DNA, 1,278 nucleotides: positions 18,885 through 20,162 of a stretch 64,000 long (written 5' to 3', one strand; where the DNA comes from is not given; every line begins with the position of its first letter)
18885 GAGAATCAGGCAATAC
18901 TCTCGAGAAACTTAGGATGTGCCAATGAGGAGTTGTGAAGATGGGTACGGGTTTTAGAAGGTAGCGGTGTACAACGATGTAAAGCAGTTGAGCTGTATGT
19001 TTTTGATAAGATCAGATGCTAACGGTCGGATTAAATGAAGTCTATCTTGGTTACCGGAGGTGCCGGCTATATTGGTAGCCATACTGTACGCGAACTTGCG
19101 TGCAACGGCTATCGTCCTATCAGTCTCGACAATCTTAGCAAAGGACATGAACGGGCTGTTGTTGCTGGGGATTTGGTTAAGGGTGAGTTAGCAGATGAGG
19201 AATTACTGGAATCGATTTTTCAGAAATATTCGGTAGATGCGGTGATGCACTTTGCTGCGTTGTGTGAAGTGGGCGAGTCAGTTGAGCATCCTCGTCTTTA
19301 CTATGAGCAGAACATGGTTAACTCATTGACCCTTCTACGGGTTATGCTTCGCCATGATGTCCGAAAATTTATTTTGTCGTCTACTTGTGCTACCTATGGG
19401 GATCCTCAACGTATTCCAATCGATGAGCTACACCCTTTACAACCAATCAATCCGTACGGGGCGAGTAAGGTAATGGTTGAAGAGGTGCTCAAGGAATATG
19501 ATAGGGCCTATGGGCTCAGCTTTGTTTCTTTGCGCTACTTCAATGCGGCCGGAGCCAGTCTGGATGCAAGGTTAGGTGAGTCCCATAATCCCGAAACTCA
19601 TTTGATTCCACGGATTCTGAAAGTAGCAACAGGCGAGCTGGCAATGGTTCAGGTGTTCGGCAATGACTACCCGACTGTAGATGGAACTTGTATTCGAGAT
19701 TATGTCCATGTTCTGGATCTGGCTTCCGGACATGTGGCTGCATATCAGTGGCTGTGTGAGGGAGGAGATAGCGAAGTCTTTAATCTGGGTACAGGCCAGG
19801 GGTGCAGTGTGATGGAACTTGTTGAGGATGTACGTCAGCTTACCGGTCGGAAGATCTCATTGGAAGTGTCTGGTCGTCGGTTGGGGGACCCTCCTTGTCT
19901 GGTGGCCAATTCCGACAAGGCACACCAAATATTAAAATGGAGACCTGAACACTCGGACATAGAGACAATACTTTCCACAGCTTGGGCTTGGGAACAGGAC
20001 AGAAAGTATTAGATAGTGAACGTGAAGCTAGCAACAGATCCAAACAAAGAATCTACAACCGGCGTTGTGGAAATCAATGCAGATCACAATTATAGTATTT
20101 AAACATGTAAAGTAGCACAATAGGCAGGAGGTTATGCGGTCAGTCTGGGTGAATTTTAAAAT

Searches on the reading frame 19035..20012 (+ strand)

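Call 65: search_protein_families(library=pfam, proteins=[window:19035-20012:+], max_evalue=0.0001)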
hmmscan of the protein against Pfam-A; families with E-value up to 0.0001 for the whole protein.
window:19035-20012:+ (325 aa): 8 families
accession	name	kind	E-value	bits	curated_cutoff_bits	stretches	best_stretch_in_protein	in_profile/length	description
PF01370.27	Epimerase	-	3.6e-59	200.5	20.9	1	4-252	1-240/240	NAD dependent epimerase/dehydratase family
PF16363.11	GDP_Man_Dehyd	-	4.2e-52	178.1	27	1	5-307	1-324/332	GDP-mannose 4,6 dehydratase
PF02719.21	Polysacc_synt_2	-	3.1e-14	53.3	20.2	1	4-174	1-174/293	Polysaccharide biosynthesis protein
PF04321.23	RmlD_sub_bind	-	4.3e-10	39.6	27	1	3-155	2-139/287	RmlD substrate binding domain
PF01073.25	3Beta_HSD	-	2.8e-08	33.6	22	1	5-153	1-158/280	3-beta hydroxysteroid dehydrogenase/isomerase family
PF05368.20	NmrA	-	9.1e-06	25.9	27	1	2-176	3-160/298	NmrA-like family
PF07993.18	NAD_binding_4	-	2e-05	24.3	20.1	0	42-209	65-240/258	Male sterility protein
PF13460.12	NAD_binding_10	-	2.5e-05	24.7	27.2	1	8-156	1-135/184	NAD(P)H-binding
